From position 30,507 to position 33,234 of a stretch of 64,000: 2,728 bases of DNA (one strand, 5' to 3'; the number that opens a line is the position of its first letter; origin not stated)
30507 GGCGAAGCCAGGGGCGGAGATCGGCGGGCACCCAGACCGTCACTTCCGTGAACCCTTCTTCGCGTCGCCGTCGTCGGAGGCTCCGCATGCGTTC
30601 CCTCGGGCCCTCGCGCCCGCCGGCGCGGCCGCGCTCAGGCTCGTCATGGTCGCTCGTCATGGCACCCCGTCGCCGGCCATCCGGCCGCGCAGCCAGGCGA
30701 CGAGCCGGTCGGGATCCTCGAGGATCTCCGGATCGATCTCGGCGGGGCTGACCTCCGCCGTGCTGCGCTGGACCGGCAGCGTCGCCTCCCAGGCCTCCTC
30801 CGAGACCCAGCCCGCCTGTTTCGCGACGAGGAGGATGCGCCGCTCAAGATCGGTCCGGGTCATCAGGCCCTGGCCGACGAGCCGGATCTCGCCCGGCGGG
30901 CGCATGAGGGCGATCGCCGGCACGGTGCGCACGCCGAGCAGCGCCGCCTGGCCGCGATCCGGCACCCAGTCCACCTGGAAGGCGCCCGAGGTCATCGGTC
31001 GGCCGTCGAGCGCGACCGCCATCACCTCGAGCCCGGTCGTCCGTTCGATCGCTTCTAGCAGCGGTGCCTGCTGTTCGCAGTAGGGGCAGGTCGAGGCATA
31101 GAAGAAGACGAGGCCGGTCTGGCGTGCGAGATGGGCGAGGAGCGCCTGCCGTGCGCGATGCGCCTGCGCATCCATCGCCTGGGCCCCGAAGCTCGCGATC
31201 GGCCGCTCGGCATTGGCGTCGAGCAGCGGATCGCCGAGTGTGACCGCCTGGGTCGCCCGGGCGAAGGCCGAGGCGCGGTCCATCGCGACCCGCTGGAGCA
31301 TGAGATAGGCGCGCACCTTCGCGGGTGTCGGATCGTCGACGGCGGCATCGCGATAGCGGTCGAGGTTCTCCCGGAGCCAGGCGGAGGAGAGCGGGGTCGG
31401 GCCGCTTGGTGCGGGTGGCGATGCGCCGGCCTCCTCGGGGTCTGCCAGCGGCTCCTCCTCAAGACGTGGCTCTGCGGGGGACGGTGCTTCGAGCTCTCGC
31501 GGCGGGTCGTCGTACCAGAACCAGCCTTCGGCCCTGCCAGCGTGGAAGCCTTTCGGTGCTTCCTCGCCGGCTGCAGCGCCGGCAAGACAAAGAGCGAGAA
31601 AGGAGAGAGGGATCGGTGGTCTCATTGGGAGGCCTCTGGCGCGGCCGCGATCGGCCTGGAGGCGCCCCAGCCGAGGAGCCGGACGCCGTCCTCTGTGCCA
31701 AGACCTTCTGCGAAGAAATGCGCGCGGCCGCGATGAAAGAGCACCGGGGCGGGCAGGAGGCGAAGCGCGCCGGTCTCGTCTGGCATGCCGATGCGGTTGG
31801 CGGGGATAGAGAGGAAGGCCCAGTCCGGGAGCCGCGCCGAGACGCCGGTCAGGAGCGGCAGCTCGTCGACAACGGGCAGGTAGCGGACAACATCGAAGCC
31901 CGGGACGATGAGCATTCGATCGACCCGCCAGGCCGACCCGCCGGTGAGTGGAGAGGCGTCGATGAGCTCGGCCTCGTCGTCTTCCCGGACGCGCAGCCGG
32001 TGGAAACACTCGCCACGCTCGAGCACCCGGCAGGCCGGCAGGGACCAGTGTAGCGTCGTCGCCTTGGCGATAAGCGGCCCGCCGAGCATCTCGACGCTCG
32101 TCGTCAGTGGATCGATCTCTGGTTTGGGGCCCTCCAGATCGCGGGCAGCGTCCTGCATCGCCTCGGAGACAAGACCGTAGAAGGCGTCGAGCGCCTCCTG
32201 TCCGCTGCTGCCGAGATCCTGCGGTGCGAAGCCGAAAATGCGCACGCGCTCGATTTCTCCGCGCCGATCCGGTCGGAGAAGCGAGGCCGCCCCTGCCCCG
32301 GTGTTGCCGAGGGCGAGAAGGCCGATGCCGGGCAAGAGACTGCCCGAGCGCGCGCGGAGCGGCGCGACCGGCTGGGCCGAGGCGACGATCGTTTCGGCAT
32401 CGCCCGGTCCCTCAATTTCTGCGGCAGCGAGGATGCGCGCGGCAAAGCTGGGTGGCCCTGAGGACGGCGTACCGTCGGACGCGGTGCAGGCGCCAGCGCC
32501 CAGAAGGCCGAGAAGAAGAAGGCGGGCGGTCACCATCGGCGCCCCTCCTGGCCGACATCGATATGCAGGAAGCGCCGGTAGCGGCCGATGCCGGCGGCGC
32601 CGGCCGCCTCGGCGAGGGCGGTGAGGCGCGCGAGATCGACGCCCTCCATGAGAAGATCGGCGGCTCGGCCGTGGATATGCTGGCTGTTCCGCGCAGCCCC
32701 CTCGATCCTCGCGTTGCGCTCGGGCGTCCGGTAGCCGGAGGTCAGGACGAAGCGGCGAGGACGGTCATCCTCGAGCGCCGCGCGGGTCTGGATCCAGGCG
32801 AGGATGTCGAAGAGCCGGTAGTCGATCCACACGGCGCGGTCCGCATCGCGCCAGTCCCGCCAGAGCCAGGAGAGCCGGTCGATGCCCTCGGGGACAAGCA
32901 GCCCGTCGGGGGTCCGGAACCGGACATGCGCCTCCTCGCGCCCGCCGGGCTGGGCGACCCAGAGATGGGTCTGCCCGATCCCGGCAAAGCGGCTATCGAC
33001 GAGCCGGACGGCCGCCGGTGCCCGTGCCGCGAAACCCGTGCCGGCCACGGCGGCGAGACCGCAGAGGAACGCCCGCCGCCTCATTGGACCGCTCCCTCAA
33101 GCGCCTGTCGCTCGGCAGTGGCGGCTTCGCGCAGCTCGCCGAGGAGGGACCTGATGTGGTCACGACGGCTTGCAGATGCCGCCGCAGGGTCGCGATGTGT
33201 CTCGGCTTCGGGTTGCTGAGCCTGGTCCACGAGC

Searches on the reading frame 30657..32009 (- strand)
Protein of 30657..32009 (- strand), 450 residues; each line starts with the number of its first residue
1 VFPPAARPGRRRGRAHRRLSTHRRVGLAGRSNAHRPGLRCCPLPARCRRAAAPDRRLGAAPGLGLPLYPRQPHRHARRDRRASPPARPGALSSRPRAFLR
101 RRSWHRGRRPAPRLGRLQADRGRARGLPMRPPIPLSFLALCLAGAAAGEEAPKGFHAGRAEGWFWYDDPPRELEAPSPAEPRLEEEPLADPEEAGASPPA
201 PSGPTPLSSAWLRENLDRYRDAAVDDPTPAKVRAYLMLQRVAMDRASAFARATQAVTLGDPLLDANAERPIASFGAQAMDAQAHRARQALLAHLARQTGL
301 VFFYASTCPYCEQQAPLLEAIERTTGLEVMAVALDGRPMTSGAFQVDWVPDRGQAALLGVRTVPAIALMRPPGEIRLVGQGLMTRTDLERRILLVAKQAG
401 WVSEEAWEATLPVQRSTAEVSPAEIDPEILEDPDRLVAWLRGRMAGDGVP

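Call 97: search_protein_families(library=pfam, proteins=[window:30657-32009:-], max_evalue=0.01)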
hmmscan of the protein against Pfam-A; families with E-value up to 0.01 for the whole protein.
window:30657-32009:- (450 aa): 5 families
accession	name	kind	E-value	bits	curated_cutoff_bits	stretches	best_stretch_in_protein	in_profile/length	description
PF13728.12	TraF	-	3.2e-65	220.5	23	1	162-393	1-224/224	F plasmid transfer operon protein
PF00085.26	Thioredoxin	-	0.00015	22.1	23.5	1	295-350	17-74/103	Thioredoxin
PF00578.27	AhpC-TSA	-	0.004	17.5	26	1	281-336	10-69/124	AhpC/TSA family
PF08534.16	Redoxin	-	0.0063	16.7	26.6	0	291-335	23-71/148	Redoxin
PF13098.12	Thioredoxin_2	-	0.0085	16.9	27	0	300-390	9-102/104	Thioredoxin-like domain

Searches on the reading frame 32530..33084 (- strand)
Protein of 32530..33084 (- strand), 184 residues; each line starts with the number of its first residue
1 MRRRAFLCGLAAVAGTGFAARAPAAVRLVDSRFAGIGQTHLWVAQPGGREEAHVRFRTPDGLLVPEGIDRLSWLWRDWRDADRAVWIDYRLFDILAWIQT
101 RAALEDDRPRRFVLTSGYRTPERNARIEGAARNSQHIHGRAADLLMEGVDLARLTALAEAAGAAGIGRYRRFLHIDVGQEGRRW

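Call 28: search_protein_families(library=pfam, proteins=[window:32530-33084:-], max_evalue=0.001)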
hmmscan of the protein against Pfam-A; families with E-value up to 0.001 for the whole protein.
window:32530-33084:- (184 aa): 2 families
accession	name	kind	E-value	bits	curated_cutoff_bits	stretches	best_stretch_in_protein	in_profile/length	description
PF05951.18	Peptidase_M15_2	-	9.7e-21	74.5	27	1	49-184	17-153/153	Bacterial protein of unknown function (DUF882)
PF08291.16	Peptidase_M15_3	-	7.4e-15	55.5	23.2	1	106-176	37-108/108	Peptidase M15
